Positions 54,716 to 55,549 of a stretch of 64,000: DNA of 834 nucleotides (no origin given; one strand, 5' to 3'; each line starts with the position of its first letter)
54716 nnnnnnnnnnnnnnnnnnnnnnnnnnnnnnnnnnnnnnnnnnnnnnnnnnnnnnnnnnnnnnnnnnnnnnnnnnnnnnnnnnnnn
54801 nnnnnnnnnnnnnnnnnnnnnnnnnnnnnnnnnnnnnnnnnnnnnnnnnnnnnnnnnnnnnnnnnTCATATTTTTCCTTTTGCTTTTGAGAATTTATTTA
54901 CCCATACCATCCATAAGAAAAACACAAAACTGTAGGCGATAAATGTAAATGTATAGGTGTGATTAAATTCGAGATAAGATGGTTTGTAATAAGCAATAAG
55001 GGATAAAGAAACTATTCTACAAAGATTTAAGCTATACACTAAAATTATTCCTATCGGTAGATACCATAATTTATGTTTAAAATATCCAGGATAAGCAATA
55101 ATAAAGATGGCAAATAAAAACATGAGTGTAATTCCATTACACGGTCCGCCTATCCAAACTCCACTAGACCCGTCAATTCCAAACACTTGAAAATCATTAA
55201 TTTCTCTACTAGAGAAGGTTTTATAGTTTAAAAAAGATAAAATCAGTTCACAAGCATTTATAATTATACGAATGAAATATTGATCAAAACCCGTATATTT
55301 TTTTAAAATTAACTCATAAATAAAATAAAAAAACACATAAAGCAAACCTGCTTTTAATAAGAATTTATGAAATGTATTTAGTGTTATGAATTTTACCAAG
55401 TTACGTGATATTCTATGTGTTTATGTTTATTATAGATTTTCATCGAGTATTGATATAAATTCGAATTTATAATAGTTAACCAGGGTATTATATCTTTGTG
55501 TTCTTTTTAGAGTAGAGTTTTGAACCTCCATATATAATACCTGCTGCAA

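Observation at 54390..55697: XrtF exosortase module preceded by a 69-aa gene with a P-I-D / TM / basic C-terminal sorting signal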

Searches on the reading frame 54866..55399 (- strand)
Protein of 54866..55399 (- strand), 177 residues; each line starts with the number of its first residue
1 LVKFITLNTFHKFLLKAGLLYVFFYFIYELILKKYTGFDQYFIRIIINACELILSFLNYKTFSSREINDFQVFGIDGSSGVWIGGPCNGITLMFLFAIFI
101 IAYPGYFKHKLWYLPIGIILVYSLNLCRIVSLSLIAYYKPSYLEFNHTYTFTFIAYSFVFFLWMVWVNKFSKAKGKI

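Call 3: search_protein_families(library=ncbifam, proteins=[window:54866-55399:-], max_evalue=1)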
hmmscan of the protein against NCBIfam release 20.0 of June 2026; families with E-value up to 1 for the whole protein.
window:54866-55399:- (177 aa): 10 families
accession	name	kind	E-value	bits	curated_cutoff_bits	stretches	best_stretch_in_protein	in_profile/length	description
NF046081.1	exosort_XrtX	exception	4.4e-51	173.1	170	1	10-174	4-166/168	exosortase X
TIGR04128.1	exoso_Fjoh_1448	exception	6.1e-26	91.7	90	1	8-172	6-174/174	exosortase family protein XrtF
TIGR04178.1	exo_archaeo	signature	1.5e-14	54.1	23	1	83-167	3-94/97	exosortase/archaeosortase family protein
TIGR04177.1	exosort_XrtH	exception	1.4e-13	51.2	86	1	79-172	64-157/158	exosortase H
NF046083.1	exosort_XrtY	exception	1.2e-12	48.1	160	1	27-167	34-168/168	exosortase Y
TIGR04300.1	exosort_XrtM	exception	1.2e-09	38.8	125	1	37-167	15-144/150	exosortase family protein XrtM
TIGR04144.1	archaeo_VPXXXP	exception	1.9e-06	27.9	150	1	18-172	5-155/156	archaeosortase B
TIGR04125.1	exosort_PGF_TRM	exception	4.6e-05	23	75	1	15-135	86-198/271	archaeosortase A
TIGR03762.1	archaeo_artC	exception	0.00011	22.1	100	1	12-164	112-268/274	archaeosortase C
NF033505.2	paceosortase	exception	0.0052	16.9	80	1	43-171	22-149/167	pacearchaeosortase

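Call 4: search_protein_families(library=pfam, proteins=[window:54866-55399:-], max_evalue=1)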
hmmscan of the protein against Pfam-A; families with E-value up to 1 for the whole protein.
window:54866-55399:- (177 aa): 1 family
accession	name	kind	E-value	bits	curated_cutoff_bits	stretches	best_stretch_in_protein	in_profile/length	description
PF09721.15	Exosortase_EpsH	-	0.00014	21.8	25.7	1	19-166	106-252/254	Transmembrane exosortase (Exosortase_EpsH)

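Call 19: find_related_loci(query=A2, collection=genome_contigs, flank=4000)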
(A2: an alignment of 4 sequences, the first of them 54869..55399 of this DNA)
Query A2 (177 aa) in genome_contigs; peptide patterns used: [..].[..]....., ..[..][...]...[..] (x = any residue, [..] = any of these).
275 stretches matched a pattern; 223 encode a relative of the query (tblastn E <= 1e-3); the best 80 are kept; 80 distinct loci.
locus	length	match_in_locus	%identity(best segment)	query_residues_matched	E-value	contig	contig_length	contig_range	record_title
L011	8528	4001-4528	86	1-176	1e-97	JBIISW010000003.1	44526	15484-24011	MAG: Bacteroidia bacterium isolate ME2004-05-26_3300049596_group2_bin61 Rohwer_bin420_scaffold_123_c1, whole genome shot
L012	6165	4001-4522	84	1-174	1e-94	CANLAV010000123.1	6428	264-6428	MAG: Bacteroidetes bacterium isolate ZE-Jul18-81 genome assembly, contig: ZE-Jul18-C18307, whole genome shotgun sequence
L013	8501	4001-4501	77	7-174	6e-82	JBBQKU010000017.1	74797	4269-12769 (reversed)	MAG: Bacteroidota bacterium isolate Co_metawrap_567 Cmw_567_k141_11049047_length_74797_cov_17.9991, whole genome shotgun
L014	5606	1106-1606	76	7-174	3e-79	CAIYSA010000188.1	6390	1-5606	MAG: uncultured Bacteroidetes bacterium isolate Kiruna_bin-07023 genome assembly, contig: bin-07023:188/529, whole genom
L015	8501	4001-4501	76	7-174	3e-79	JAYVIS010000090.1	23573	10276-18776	MAG: Bacteroidota bacterium isolate GL51_Up_metabinner_16_sub GL51_Up_metabinner_16_sub_89, whole genome shotgun sequenc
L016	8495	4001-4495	74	8-172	2e-78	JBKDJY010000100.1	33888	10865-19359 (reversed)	MAG: Bacteroidota bacterium isolate samp_2117_semibin_97 samp_2117_630370, whole genome shotgun sequence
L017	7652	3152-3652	69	8-174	3e-76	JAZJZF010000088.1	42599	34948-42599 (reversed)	MAG: Bacteroidota bacterium isolate ADI_H2L1_1_122_18_3-bin013_1 ADIH2L11_B013_1_000000000082, whole genome shotgun sequ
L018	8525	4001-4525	68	1-175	1e-75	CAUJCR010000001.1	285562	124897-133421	MAG: Bacteroidota bacterium isolate KLAP24 genome assembly, contig: KLAP24_215825, whole genome shotgun sequence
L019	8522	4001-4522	68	1-174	6e-76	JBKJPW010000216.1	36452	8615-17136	MAG: Bacteroidia bacterium isolate ant_bin.475 k117_5757507, whole genome shotgun sequence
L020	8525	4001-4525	68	1-175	1e-75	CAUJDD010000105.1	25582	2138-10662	MAG: Bacteroidota bacterium isolate KLAP122 genome assembly, contig: KLAP122_455577, whole genome shotgun sequence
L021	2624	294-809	66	1-172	1e-76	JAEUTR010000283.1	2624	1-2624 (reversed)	MAG: Bacteroidia bacterium isolate new MAG-334 k141_54688, whole genome shotgun sequence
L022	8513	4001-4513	66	1-171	2e-75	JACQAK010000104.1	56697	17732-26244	MAG: Bacteroidetes bacterium isolate NC_groundwater_914_Pr1_S-0.2um_36_15 Montesol18-Sp2_coassembly_scaffold_299773, who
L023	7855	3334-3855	67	1-174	5e-75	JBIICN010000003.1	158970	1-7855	MAG: Bacteroidia bacterium isolate ME2000-08-01pf_3300043466_group1_bin14 Rohwer_bin419_scaffold_30_c2, whole genome sho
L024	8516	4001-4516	66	1-172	9e-75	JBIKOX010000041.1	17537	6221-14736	MAG: Bacteroidia bacterium isolate ME2015-02-15_3300042450_group6_bin92 Rohwer_bin424_scaffold_1471_c1, whole genome sho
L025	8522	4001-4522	65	1-174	2e-74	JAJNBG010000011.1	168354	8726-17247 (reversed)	MAG: Bacteroidetes bacterium isolate C_No_T20_B_bin.102 scaffold_155, whole genome shotgun sequence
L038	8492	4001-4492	70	8-171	6e-72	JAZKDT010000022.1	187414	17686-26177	MAG: Bacteroidota bacterium isolate DC_HB_01_SPN181219-bin064_1 DCHB01SPN_B064_1_000000000022, whole genome shotgun sequ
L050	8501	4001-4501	59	5-171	3e-65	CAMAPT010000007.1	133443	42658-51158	MAG: Chitinophaga pinensis isolate GE-03apr19-264 genome assembly, contig: GE-03apr19-C47, whole genome shotgun sequence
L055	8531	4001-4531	53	3-177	5e-61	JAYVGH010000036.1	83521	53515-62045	MAG: Bacteroidota bacterium isolate GL46_Up_concoct_104 GL46_Up_concoct_104_35, whole genome shotgun sequence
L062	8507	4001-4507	54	8-176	3e-58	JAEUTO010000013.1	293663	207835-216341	MAG: Bacteroidia bacterium isolate new MAG-331 k141_4238830, whole genome shotgun sequence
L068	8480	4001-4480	51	12-171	1e-56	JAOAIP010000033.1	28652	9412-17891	MAG: Bacteroidia bacterium isolate SKW94 k141_10674, whole genome shotgun sequence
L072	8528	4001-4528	49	1-176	7e-56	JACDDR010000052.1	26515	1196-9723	MAG: Bacteroidetes bacterium isolate MGR_bin339 SD2901_NODE_596_length_26515_cov_1.124337, whole genome shotgun sequence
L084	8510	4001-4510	51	3-171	1e-53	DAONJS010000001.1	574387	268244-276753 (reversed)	MAG TPA_asm: Bacteroidia bacterium isolate AMR_MDS_3733 NODE_1_length_574387_cov_15.066247, whole genome shotgun sequenc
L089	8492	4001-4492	51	9-172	1e-52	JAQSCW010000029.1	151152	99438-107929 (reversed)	MAG: bacterium isolate U-2019 MAG009 NODE_23_length_151152_cov_10.012965, whole genome shotgun sequence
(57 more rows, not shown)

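Call 42: search_solved_structures(query=A2, max_evalue=1)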
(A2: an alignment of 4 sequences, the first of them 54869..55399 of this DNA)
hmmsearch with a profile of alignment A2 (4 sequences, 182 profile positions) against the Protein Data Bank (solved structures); distinct sequences matched with E-value up to 1: 0.

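Call 50: search_protein_families(library=ncbifam, alignment_id=A4, max_evalue=0.00001)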
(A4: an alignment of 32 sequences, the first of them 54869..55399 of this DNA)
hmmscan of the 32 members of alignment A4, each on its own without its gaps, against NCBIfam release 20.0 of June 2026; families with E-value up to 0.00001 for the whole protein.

A. member 1, window:54869-55399:- (177 aa): 7 families
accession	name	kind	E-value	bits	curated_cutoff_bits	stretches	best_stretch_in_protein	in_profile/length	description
NF046081.1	exosort_XrtX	exception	4.4e-51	173.1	170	1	10-174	4-166/168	exosortase X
TIGR04128.1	exoso_Fjoh_1448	exception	6.1e-26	91.7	90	1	8-172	6-174/174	exosortase family protein XrtF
TIGR04178.1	exo_archaeo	signature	1.5e-14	54.1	23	1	83-167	3-94/97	exosortase/archaeosortase family protein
TIGR04177.1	exosort_XrtH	exception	1.4e-13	51.2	86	1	79-172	64-157/158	exosortase H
NF046083.1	exosort_XrtY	exception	1.2e-12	48.1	160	1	27-167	34-168/168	exosortase Y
TIGR04300.1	exosort_XrtM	exception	1.2e-09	38.8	125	1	37-167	15-144/150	exosortase family protein XrtM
TIGR04144.1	archaeo_VPXXXP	exception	1.9e-06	27.9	150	1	18-172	5-155/156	archaeosortase B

B. families by the number of members that match (of 32 scanned): 12 families
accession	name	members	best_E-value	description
NF046081.1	exosort_XrtX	32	1.3e-54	exosortase X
TIGR04128.1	exoso_Fjoh_1448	32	7.9e-28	exosortase family protein XrtF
TIGR04178.1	exo_archaeo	32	8.2e-17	exosortase/archaeosortase family protein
NF046083.1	exosort_XrtY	32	2.4e-16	exosortase Y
TIGR04177.1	exosort_XrtH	32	1.6e-15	exosortase H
TIGR04300.1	exosort_XrtM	26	5.3e-12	exosortase family protein XrtM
TIGR04144.1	archaeo_VPXXXP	14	9.6e-09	archaeosortase B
TIGR03762.1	archaeo_artC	10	8.4e-09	archaeosortase C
NF033505.2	paceosortase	3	5.9e-07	pacearchaeosortase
TIGR04124.1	archaeo_artE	2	1.7e-06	archaeosortase family protein ArtE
TIGR04125.1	exosort_PGF_TRM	1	3.2e-06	archaeosortase A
TIGR04175.1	archaeo_artD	1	3.5e-06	archaeosortase D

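Call 53: find_homologous_proteins(query=A4, max_evalue=0.001)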
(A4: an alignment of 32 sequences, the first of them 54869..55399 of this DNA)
Query A4 (32 sequences) (177 aa, profile of the alignment): 1153 proteins with E <= 0.001 among 3156 candidates; the best 120 are listed.
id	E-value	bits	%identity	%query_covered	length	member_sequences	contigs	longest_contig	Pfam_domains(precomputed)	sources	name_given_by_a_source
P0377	4.2e-81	289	66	98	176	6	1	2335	PF09721.16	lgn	-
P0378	4.8e-81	289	64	99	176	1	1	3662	PF09721.16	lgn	-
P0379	8.7e-81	288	67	98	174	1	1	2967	PF09721.16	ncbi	-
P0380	9.0e-81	288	65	98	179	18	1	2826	PF09721.16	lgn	-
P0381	1.3e-80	287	67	94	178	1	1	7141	PF09721.16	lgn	-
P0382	1.5e-80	287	64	98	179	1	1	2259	PF09721.16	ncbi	-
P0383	1.6e-80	287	65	98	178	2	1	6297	PF09721.16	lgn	-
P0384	2.3e-80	286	64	98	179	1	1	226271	PF09721.16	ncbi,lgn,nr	ncbi:MAG: hypothetical protein C0448_05475 [Sphingobacteriaceae bacterium]|nr:hypothetical protein [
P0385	2.3e-80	286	63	98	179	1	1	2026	PF09721.16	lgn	-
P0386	2.5e-80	286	64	98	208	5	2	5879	PF09721.16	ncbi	-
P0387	2.7e-80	286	64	98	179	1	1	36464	PF09721.16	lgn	-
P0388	3.2e-80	286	63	98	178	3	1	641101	PF09721.16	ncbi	ncbi:MAG: archaeosortase/exosortase family protein [Bacteroidota bacterium]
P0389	3.5e-80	286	64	98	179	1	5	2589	PF09721.16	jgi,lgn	jgi:exosortase family protein XrtF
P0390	4.3e-80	285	67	94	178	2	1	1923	PF09721.16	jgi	jgi:exosortase family protein XrtF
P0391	4.7e-80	285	63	98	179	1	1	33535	PF09721.16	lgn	-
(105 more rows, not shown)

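Call 60: predict_structure(alignment_id=A5)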
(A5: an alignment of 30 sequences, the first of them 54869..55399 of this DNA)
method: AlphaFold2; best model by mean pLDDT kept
length: 177 residues; sequences in the alignment: 30
mean_pLDDT: 78.8   pTM: 0.69
mean pLDDT of the five models: 78.8, 78.5, 75.8, 74.6, 71.1
residues with pLDDT >= 90: 13; 70-90: 134; 50-70: 28; < 50: 2
segments of 3 or more residues with pLDDT < 50: none
pLDDT, mean of each block of 10 residues (from residue 1): 70 85 85 74 85 92 70 84 68 79 75 81 87 88 73 81 79 55
secondary structure, 60 per line:
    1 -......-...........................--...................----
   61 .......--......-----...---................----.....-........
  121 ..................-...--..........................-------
elements in order: H2-7 H9-35 H38-56 E61-67 E70-75 E81-83 H87-102 H107-111 H113-138 H145-170

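Call 63: fold_search(model_id=the predicted structure, library=pdb)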
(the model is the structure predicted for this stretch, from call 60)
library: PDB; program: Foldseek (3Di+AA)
matches with E <= 10: 42; with E <= 0.001: 0
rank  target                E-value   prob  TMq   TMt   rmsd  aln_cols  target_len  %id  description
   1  9ljj_A                5.0e-01  0.08  0.20  0.16  23.6       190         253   14  cryo-EM structure of a nanobody bound heliorhodopsin (released 2025-02-12)
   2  6su3_A                9.5e-01  0.08  0.22  0.17  23.0       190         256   16  Crystal structure of the 48C12 heliorhodopsin in the violet form at pH 8.8 (released 2019-12-11)
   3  6su4_A                1.3e+00  0.07  0.22  0.17  23.1       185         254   16  Crystal structure of the 48C12 heliorhodopsin in the blue form at pH 4.3 (released 2019-12-11)
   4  6su4_X                1.9e+00  0.06  0.22  0.17  23.2       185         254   16  Crystal structure of the 48C12 heliorhodopsin in the blue form at pH 4.3 (released 2019-12-11)
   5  6su3_X                2.0e+00  0.05  0.21  0.16  23.3       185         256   16  Crystal structure of the 48C12 heliorhodopsin in the violet form at pH 8.8 (released 2019-12-11)
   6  6d3v_A                3.0e+00  0.11  0.19  0.14   8.8        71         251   14  Chromosomal trehalose-6-phosphate phosphatase from P. aeruginosa (released 2018-05-09)
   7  6eu6                  3.6e+00  0.06  0.19  0.10  14.9       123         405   14  Sensor Amt Protein (released 2018-01-24)
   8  6uh3_A                4.2e+00  0.02  0.18  0.14  21.8       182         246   16  Crystal structure of bacterial heliorhodopsin 48C12 (released 2019-12-04)
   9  8op4                  5.0e+00  0.05  0.18  0.05   9.7       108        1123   13  Cryo-EM structure of P5A-ATPase CtSpf1 (E1-ATP state) (released 2024-10-16)
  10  8wl6                  5.0e+00  0.05  0.22  0.04   7.8       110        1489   14  Structure of 1,3-beta-glucan synthase component FKS1 (released 2025-02-19)
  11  6ezn_B                5.3e+00  0.08  0.23  0.33   6.6        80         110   18  Cryo-EM structure of the yeast oligosaccharyltransferase (OST) complex (released 2018-01-17)
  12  8s89                  5.3e+00  0.04  0.23  0.13  17.2       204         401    9  Efficient and scalable protein design using a relaxed sequence space (released 2024-10-16)
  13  9smf_Y                5.6e+00  0.08  0.26  0.32  15.2       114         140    7  Reduced bovine complex I in lipid nanodisc, NADH-active-Q10 (released 2026-03-18)
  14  8xma_B                6.0e+00  0.10  0.27  0.17   7.5        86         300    9  Cryo-EM structure of human ZnT1 WT, in the presence of zinc, determined in an outward-facing conformation (released 2024-10-30)
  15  1nkw_M                6.0e+00  0.03  0.16  0.23  11.2        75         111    7  Crystal Structure Of The Large Ribosomal Subunit From Deinococcus Radiodurans (released 2003-02-11)
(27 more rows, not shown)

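Call 71: search_protein_families(library=ncbifam, proteins=[L013:4495-4986:+, L025:4507-5001:+, L038:4500-4988:+, L050:4507-4977:+, L055:4536-5009:+, L062:4498-4980:+, L068:4431-4985:+, L072:4494-5030:+, L084:4504-5025:+, L089:4479-5009:+], max_evalue=0.01)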
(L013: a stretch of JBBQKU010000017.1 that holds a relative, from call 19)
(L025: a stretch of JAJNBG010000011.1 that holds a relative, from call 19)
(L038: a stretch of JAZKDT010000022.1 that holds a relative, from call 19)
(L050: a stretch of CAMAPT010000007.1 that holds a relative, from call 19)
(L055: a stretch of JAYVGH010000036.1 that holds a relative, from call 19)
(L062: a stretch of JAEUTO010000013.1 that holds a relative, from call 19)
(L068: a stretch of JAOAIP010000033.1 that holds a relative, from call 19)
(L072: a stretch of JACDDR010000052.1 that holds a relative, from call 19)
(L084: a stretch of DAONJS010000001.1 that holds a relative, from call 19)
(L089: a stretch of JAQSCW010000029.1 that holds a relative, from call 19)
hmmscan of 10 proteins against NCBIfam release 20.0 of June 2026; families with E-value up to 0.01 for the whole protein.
L013:4495-4986:+ (164 aa): 1 family
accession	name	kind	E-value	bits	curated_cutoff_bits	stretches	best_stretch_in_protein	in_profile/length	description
NF046082.1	assoc_w_XrtX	equivalog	1.5e-08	34.5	75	1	7-148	2-139/147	XrtX-associated membrane protein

L025:4507-5001:+ (165 aa): 1 family
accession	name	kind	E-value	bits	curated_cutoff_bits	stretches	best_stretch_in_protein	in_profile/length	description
NF046082.1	assoc_w_XrtX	equivalog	4.2e-08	33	75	1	12-153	5-142/147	XrtX-associated membrane protein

L038:4500-4988:+ (163 aa): 1 family
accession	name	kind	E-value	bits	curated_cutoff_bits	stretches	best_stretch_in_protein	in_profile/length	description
NF046082.1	assoc_w_XrtX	equivalog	4.5e-09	36.2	75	1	5-151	3-145/147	XrtX-associated membrane protein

L050:4507-4977:+ (157 aa): 1 family
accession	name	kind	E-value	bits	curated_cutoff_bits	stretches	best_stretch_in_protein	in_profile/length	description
NF046082.1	assoc_w_XrtX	equivalog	4.3e-08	33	75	1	11-148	8-141/147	XrtX-associated membrane protein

L055:4536-5009:+ (158 aa): 0 families

L062:4498-4980:+ (161 aa): 1 family
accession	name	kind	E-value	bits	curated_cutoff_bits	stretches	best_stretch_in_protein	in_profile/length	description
NF046082.1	assoc_w_XrtX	equivalog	2.4e-05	24.1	75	1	12-150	8-142/147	XrtX-associated membrane protein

L068:4431-4985:+ (185 aa): 1 family
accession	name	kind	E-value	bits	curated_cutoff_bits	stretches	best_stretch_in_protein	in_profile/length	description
NF046082.1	assoc_w_XrtX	equivalog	2e-05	24.4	75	1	23-170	3-146/147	XrtX-associated membrane protein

L072:4494-5030:+ (179 aa): 2 families
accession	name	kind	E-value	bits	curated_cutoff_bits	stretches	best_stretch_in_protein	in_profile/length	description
NF046082.1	assoc_w_XrtX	equivalog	9.8e-07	28.6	75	1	19-169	7-147/147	XrtX-associated membrane protein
NF052507.1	BA5345_fam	subfamily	0.0011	19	40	1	88-135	16-64/181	BA5345 family protein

L084:4504-5025:+ (174 aa): 1 family
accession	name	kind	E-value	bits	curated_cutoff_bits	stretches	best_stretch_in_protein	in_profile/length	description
NF046082.1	assoc_w_XrtX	equivalog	0.0004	20.1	75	1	11-159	6-146/147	XrtX-associated membrane protein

L089:4479-5009:+ (177 aa): 1 family
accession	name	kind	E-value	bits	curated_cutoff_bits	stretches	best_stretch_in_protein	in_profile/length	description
NF046082.1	assoc_w_XrtX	equivalog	2.2e-08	33.9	75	1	16-162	3-146/147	XrtX-associated membrane protein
